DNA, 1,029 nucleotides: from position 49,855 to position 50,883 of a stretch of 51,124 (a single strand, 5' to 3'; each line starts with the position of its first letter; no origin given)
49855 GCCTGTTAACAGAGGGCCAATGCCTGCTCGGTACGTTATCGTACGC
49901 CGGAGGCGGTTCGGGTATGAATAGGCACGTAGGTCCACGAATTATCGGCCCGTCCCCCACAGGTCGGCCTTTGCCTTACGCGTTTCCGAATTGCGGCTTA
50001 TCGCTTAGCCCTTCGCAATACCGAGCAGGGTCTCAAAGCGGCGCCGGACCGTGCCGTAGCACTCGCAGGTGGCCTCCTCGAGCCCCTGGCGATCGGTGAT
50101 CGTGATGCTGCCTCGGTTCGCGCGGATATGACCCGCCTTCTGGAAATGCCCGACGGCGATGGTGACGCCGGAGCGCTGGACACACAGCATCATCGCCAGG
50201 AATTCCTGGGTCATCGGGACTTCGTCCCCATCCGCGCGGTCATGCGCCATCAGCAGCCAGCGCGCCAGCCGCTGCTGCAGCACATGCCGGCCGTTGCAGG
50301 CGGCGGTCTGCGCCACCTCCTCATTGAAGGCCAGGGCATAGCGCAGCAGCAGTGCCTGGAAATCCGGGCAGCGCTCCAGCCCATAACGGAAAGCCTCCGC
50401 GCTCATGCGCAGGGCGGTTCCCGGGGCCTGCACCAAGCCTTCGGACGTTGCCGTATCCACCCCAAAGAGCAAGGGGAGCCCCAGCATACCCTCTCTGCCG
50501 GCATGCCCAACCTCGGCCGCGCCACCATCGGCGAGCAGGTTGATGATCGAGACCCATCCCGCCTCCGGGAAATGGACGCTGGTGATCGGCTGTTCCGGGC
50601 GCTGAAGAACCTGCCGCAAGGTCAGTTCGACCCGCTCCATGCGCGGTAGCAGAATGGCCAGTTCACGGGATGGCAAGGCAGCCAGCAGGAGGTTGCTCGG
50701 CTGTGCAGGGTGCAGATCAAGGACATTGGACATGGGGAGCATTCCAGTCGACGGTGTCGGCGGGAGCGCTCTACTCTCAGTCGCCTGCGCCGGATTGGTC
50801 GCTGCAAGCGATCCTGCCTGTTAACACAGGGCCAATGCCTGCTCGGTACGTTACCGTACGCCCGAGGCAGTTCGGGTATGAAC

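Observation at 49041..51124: Four paralogous Crp/Fnr-type regulator modules clustered around the circular junction (with 778-3140)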

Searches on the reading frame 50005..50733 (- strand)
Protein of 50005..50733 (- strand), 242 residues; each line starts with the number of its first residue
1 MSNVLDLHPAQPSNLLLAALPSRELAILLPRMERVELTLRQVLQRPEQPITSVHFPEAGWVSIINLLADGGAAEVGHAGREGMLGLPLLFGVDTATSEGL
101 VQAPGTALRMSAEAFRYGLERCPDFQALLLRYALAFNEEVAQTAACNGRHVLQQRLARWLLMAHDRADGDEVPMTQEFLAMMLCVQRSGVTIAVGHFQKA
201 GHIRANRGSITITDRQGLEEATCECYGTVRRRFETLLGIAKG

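Call 3: search_protein_families(library=pfam, proteins=[window:50005-50733:-], max_evalue=0.01)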
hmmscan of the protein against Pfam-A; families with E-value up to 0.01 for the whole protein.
window:50005-50733:- (242 aa): 2 families
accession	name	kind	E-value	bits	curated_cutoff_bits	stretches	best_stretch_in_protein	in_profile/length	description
PF13545.12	HTH_Crp_2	-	1.2e-15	57.7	27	1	154-220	1-69/70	Crp-like helix-turn-helix domain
PF00027.35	cNMP_binding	-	6.1e-06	26.6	27.5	1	38-117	5-84/89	Cyclic nucleotide-binding domain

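Call 11: find_homologous_proteins(query=window:50005-50733:-)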
Query window:50005-50733:- (242 aa): 6607 proteins with E <= 0.001 among 8000 candidates; the best 120 are listed.
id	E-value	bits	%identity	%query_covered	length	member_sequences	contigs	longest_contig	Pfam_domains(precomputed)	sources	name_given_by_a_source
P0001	3.0e-142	490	90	100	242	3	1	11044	PF13545.13,PF00027.36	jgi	jgi:CRP-like cAMP-binding protein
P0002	2.7e-134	464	87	100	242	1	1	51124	PF13545.13,PF00027.36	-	-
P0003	2.8e-121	421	79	100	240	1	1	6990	PF13545.13,PF00027.36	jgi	jgi:CRP-like cAMP-binding protein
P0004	5.4e-120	417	78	99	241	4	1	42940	PF13545.13,PF00027.36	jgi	jgi:CRP-like cAMP-binding protein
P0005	3.5e-119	414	79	98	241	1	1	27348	PF13545.13,PF00027.36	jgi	jgi:CRP-like cAMP-binding protein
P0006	3.5e-119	414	78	99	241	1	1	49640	PF13545.13,PF00027.36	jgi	jgi:CRP-like cAMP-binding protein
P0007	4.6e-117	408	78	99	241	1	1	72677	PF13545.13,PF00027.36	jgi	jgi:CRP-like cAMP-binding protein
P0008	1.5e-116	406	78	98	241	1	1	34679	PF13545.13,PF00027.36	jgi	jgi:CRP-like cAMP-binding protein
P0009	1.0e-114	400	73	100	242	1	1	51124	PF13545.13,PF00027.36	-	-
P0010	9.2e-114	397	73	100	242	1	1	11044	PF13545.13,PF00027.36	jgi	jgi:CRP-like cAMP-binding protein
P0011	1.4e-113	396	74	100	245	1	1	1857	PF13545.13,PF00027.36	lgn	-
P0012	1.7e-113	396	74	100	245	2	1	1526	PF13545.13,PF00027.36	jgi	jgi:CRP-like cAMP-binding protein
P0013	2.8e-113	395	74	99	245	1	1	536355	PF13545.13,PF00027.36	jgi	jgi:CRP-like cAMP-binding protein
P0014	1.7e-112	393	77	93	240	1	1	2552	PF13545.13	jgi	jgi:CRP-like cAMP-binding protein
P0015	8.9e-112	390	73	100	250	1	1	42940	PF13545.13,PF00027.36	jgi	jgi:CRP-like cAMP-binding protein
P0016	1.1e-111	390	76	94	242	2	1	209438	PF13545.13,PF00027.36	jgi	jgi:CRP-like cAMP-binding protein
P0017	1.1e-111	390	73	100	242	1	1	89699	PF13545.13,PF00027.36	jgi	jgi:CRP-like cAMP-binding protein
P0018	5.3e-109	381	72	99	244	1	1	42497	PF13545.13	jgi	jgi:CRP-like cAMP-binding protein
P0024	8.3e-102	358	70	98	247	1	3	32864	PF13545.13,PF00027.36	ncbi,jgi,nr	ncbi:MAG: Crp/Fnr family transcriptional regulator [Roseomonas sp.]|jgi:CRP-like cAMP-binding protei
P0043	3.2e-90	320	64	95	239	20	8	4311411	PF13545.13,PF00027.36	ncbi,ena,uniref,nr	ncbi:Transcription regulator, crp family [Roseomonas mucosa]|uniref:Crp/Fnr family transcriptional r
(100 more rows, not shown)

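Call 12: search_protein_families(library=ncbifam, proteins=[window:50005-50733:-], max_evalue=0.01)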
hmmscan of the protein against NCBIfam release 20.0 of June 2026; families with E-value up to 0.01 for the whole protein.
window:50005-50733:- (242 aa): 1 family
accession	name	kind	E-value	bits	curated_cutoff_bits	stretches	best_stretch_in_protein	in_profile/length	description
NF006901.0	PRK09392.1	equivalog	1.5e-05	24.5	211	1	108-220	105-219/236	transcriptional activator FtrB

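Call 14: find_encoding_contigs(protein=P0004, flank=10000, max_places=3)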
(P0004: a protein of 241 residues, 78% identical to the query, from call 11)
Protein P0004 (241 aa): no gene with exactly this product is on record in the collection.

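Call 15: find_encoding_contigs(protein=P0001, flank=10000, max_places=3)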
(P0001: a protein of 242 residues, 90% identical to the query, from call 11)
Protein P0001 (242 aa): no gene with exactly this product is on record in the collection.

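Call 18: find_related_loci(query=window:50005-50733:-, collection=metagenome_contigs, flank=10000)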
Query window:50005-50733:- (242 aa) in metagenome_contigs; peptide patterns used: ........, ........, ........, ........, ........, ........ (x = any residue, [..] = any of these).
208 stretches matched a pattern; 129 encode a relative of the query (tblastn E <= 1e-3); the best 80 are kept; 80 distinct loci.
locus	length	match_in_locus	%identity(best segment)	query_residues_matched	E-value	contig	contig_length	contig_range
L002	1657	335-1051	61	4-242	2e-97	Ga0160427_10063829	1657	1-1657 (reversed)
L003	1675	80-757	56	16-241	5e-79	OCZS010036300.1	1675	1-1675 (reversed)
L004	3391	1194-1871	54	16-241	6e-74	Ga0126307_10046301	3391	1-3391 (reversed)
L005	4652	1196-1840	54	27-241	2e-70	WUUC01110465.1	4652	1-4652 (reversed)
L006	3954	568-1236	47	13-235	2e-63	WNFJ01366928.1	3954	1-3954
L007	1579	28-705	47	13-238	4e-66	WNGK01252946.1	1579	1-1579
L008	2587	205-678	65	81-238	9e-64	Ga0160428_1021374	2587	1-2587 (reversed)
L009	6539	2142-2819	47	13-238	3e-63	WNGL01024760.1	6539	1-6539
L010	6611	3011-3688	47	13-238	3e-63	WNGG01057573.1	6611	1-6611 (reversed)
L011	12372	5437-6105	45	13-235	3e-60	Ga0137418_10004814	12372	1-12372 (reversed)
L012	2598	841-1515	45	12-236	1e-59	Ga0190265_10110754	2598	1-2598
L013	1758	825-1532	42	2-238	9e-60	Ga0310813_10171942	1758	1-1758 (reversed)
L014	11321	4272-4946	44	12-236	5e-57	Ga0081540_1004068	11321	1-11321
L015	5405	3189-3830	49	14-226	9e-57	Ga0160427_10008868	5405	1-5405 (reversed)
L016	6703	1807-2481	46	13-237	2e-56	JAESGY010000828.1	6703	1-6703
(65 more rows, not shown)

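Call 19: find_encoding_contigs(protein=window:50005-50733:-, flank=10000, max_places=4)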
Protein window:50005-50733:- (242 aa): no gene with exactly this product is on record in the collection.

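Call 20: find_encoding_contigs(protein=P0006, flank=10000, max_places=3)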
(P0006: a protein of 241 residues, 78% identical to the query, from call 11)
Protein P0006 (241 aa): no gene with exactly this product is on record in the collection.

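Call 21: find_related_loci(query=window:50005-50733:-, collection=viral_contigs, flank=10000)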
Query window:50005-50733:- (242 aa) in viral_contigs; peptide patterns used: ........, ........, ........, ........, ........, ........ (x = any residue, [..] = any of these).
1 stretches matched a pattern, but none encodes a relative of the query by tblastn (E <= 1e-3).

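Call 31: search_dna_similar(query=window:50005-50733:-, collection=phages, mode=protein, max_rows=30, max_evalue=0.001)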
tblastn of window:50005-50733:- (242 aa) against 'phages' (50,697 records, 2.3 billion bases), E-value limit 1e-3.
No match.

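Call 32: search_dna_similar(query=window:50005-50733:-, collection=plasmids, mode=protein, max_rows=40, max_evalue=1e-20)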
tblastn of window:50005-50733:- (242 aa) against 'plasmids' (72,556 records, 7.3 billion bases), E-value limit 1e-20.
Records with a match: 351; places in all: 584; records where one place covers at least 80% of the query: 334.
Best place of each record, by identity: <60% 351.
By first word of the organism name: Rhizobium 118; Sinorhizobium 58; Agrobacterium 38; Burkholderia 12; Microvirga 11; Bradyrhizobium 10; Cupriavidus 9; Mycetohabitans 9; Methylobacterium 8; Mesorhizobium 8; and 35 more.
By predicted mobility (MOB-suite, as given by PLSDB): non-mobilizable 171; conjugative 153; mobilizable 27.
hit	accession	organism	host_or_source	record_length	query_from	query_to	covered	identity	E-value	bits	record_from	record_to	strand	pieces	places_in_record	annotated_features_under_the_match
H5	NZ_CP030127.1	Indioceanicola profundi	sediment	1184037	12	237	93%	52.9%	4e-62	216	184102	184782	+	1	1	none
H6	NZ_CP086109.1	Skermanella mucosa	single cell,crude oil contaminated ...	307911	14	238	93%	51.3%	1e-50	226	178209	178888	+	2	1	Crp/Fnr family transcriptional regulator | helix-turn-helix domain-containing protein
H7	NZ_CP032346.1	Azospirillum brasilense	soil sample,Agricultural field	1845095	14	237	93%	51.3%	2e-67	232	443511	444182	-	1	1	record has no annotation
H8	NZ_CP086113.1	Skermanella rosea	single cell,hydrocarbon-contaminated ...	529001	14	238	93%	50.7%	5e-64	222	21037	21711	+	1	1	Crp/Fnr family transcriptional regulator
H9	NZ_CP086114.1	Skermanella rosea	single cell,hydrocarbon-contaminated ...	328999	14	238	93%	50.7%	2e-63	220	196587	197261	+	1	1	Crp/Fnr family transcriptional regulator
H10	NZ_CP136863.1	Methylocapsa polymorpha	Shagnum peat sample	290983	13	238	93%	50.4%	2e-65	226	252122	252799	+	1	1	Crp/Fnr family transcriptional regulator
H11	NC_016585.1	Azospirillum lipoferum 4B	-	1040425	14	238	93%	48.0%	4e-63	219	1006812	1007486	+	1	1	none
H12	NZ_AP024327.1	Caballeronia sp. NK8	-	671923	2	237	98%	44.5%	4e-52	188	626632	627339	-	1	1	Crp/Fnr family transcriptional regulator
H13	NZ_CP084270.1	Caballeronia sp. Lep1P3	Leptoglossus zonatus,Cell culture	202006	6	237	96%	44.8%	1e-51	186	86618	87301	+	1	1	Crp/Fnr family transcriptional regulator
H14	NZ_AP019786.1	Methylomagnum ishizawai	-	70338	7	237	95%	44.8%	2e-48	177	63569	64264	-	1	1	Crp/Fnr family transcriptional regulator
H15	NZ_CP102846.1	Microvirga terrae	soil,soil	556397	6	238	96%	44.2%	2e-53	191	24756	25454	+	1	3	Crp/Fnr family transcriptional regulator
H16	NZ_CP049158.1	Caballeronia sp. SBC1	whole organism,soil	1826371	4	237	97%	44.0%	2e-51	186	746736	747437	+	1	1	none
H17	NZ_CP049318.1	Caballeronia sp. SBC2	whole organism,soil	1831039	4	237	97%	44.0%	2e-51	186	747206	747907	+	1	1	none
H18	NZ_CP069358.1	Microvirga sp. VF16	Vachellia farnesiana,Cell culture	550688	2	237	98%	43.3%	7e-48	176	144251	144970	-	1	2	Crp/Fnr family transcriptional regulator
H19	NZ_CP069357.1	Microvirga sp. VF16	Vachellia farnesiana,Cell culture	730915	3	237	97%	43.5%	7e-48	176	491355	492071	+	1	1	Crp/Fnr family transcriptional regulator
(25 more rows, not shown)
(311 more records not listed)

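Call 37: list_cluster_members(proteins=[P0001, P0003, P0004, P0005, P0006, P0007, P0008, P0017, P0018, P0013])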
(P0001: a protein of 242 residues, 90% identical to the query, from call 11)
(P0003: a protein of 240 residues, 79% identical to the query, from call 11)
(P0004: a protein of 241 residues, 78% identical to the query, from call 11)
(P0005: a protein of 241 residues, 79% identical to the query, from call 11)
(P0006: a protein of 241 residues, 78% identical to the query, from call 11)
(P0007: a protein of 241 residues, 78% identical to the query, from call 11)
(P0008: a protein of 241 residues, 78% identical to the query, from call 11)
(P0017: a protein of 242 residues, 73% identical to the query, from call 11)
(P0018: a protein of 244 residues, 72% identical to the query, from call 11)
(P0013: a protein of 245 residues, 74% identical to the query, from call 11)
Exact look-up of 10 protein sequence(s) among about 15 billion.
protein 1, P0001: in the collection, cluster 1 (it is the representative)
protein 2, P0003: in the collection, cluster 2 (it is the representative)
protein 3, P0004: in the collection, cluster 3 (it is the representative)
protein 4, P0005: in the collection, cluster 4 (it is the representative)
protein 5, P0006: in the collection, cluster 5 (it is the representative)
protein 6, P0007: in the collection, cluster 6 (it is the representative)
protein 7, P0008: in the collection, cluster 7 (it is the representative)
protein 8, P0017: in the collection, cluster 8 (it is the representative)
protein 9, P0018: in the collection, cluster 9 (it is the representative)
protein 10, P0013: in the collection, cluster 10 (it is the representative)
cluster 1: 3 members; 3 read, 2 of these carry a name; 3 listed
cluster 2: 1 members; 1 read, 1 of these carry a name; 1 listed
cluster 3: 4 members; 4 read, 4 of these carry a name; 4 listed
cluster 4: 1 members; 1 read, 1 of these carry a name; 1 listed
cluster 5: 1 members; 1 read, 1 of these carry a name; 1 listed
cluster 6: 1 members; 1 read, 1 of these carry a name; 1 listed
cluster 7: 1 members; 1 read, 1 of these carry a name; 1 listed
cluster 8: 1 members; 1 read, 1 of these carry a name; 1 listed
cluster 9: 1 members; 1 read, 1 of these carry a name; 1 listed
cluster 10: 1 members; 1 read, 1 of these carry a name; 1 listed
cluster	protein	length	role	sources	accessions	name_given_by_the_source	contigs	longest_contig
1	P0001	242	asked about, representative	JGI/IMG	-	CRP-like cAMP-binding protein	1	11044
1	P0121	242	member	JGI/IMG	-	-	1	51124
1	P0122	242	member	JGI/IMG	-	CRP-like cAMP-binding protein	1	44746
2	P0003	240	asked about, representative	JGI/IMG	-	CRP-like cAMP-binding protein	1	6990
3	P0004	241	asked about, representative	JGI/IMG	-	CRP-like cAMP-binding protein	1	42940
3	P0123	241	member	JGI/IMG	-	CRP-like cAMP-binding protein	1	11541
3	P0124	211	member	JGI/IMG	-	CRP-like cAMP-binding protein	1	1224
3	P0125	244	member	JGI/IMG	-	CRP-like cAMP-binding protein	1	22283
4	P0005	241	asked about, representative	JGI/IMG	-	CRP-like cAMP-binding protein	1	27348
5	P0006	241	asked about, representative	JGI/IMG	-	CRP-like cAMP-binding protein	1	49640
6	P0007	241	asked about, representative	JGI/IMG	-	CRP-like cAMP-binding protein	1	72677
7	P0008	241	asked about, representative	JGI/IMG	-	CRP-like cAMP-binding protein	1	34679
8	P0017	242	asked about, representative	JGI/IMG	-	CRP-like cAMP-binding protein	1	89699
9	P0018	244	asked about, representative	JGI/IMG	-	CRP-like cAMP-binding protein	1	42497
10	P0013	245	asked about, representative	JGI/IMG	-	CRP-like cAMP-binding protein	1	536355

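Call 42: find_encoding_contigs(protein=P0024, flank=10000, max_places=3)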
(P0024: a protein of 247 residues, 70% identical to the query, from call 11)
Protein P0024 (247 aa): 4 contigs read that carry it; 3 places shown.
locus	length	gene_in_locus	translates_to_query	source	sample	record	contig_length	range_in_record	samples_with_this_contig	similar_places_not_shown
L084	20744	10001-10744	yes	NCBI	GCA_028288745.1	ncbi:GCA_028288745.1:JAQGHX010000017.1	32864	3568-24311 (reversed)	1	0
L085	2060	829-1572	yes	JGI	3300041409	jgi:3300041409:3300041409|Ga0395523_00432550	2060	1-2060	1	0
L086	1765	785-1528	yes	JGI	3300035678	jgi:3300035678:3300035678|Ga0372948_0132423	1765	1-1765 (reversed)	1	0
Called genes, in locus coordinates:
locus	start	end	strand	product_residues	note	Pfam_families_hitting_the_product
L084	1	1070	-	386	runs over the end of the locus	PF00724:Oxidored_FMN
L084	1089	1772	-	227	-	PF00392:GntR, PF07729:FCD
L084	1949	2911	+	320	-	PF03401:TctC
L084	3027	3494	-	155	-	PF01979:Amidohydro_1, PF07969:Amidohydro_3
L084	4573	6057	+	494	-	PF00496:SBP_bac_5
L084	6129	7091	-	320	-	PF01370:Epimerase, PF02719:Polysacc_synt_2 (weak), PF04321:RmlD_sub_bind, PF16363:GDP_Man_Dehyd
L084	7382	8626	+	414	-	-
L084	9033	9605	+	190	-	PF04542:Sigma70_r2, PF22029:PhyR_sigma2, PF08281:Sigma70_r4_2, PF04545:Sigma70_r4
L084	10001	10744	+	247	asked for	PF00027:cNMP_binding, PF13545:HTH_Crp_2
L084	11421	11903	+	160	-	PF13545:HTH_Crp_2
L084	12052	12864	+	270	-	PF13545:HTH_Crp_2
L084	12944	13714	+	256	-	PF06884:DUF1264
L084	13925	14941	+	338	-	PF00106:adh_short, PF08659:KR, PF13561:adh_short_C2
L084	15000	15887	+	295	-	PF00753:Lactamase_B, PF12706:Lactamase_B_2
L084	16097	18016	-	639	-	PF03979:Sigma70_r1_1, PF00140:Sigma70_r1_2, PF04546:Sigma70_ner, PF04542:Sigma70_r2, PF04539:Sigma70_r3, PF04545:Sigma70_r4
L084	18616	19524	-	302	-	PF00288:GHMP_kinases_N, PF08544:GHMP_kinases_C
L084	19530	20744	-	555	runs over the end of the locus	PF13174:TPR_6 (faint), PF13181:TPR_8 (faint), PF13371:TPR_9 (faint), PF13428:TPR_14 (faint), PF14559:TPR_19 (faint), PF13424:TPR_12 (weak), PF07719:TPR_2 (weak), PF13432:TPR_16 (weak), +4 more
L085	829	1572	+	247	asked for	PF00027:cNMP_binding, PF13545:HTH_Crp_2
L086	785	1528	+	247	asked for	PF00027:cNMP_binding, PF13545:HTH_Crp_2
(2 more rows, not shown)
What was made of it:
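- Tried and rejected: An EcfG-type promoter (GGAAC-N16-17-CGTT) in the leader, prompted by the ECF sigma gene next to the L084 homologue (call 42).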

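Call 43: find_encoding_contigs(protein=P0043, flank=8000, max_places=2)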
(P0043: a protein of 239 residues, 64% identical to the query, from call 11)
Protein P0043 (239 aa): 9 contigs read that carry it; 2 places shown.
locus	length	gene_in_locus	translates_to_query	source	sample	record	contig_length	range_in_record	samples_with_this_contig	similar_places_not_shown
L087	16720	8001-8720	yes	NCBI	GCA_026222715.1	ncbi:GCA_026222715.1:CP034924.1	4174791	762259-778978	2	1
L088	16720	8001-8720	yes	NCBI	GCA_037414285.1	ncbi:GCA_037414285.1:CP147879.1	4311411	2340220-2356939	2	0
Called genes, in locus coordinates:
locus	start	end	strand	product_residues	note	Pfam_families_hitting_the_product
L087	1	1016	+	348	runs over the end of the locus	PF00005:ABC_tran, PF13304:AAA_21 (faint), PF08402:TOBE_2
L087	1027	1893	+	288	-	PF00528:BPD_transp_1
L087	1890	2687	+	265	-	PF00528:BPD_transp_1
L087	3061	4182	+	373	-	PF01266:DAO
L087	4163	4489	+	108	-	PF13510:Fer2_4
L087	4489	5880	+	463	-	PF00890:FAD_binding_2 (faint), PF01266:DAO, PF03486:HI0933_like (faint), PF07992:Pyr_redox_2, PF12831:FAD_oxidored, PF13450:NAD_binding_8 (weak), PF04324:Fer2_BFD, PF17806:SO_alpha_A3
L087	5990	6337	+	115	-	PF01042:Ribonuc_L-PSP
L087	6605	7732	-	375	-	PF00989:PAS, PF08448:PAS_4 (weak), PF13426:PAS_9, PF07536:HWE_HK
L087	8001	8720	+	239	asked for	PF00027:cNMP_binding (weak), PF13545:HTH_Crp_2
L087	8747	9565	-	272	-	PF13340:DUF4096, PF01609:DDE_Tnp_1, PF13586:DDE_Tnp_1_2 (weak)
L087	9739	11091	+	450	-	PF13546:DDE_5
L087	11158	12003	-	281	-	PF01548:DEDD_Tnp_IS110, PF02371:Transposase_20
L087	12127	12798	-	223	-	PF00702:Hydrolase, PF13419:HAD_2 (weak)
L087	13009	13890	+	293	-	PF00583:Acetyltransf_1, PF13673:Acetyltransf_10, PF13508:Acetyltransf_7, PF18014:Acetyltransf_18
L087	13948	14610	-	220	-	PF00697:PRAI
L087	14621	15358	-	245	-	PF00215:OMPdecase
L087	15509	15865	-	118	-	PF06305:LapA_dom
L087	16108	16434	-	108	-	PF00216:Bac_DNA_binding, PF18291:HU-HIG (weak)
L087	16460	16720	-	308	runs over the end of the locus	PF00574:CLP_protease (faint), PF01343:Peptidase_S49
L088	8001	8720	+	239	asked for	PF00027:cNMP_binding (weak), PF13545:HTH_Crp_2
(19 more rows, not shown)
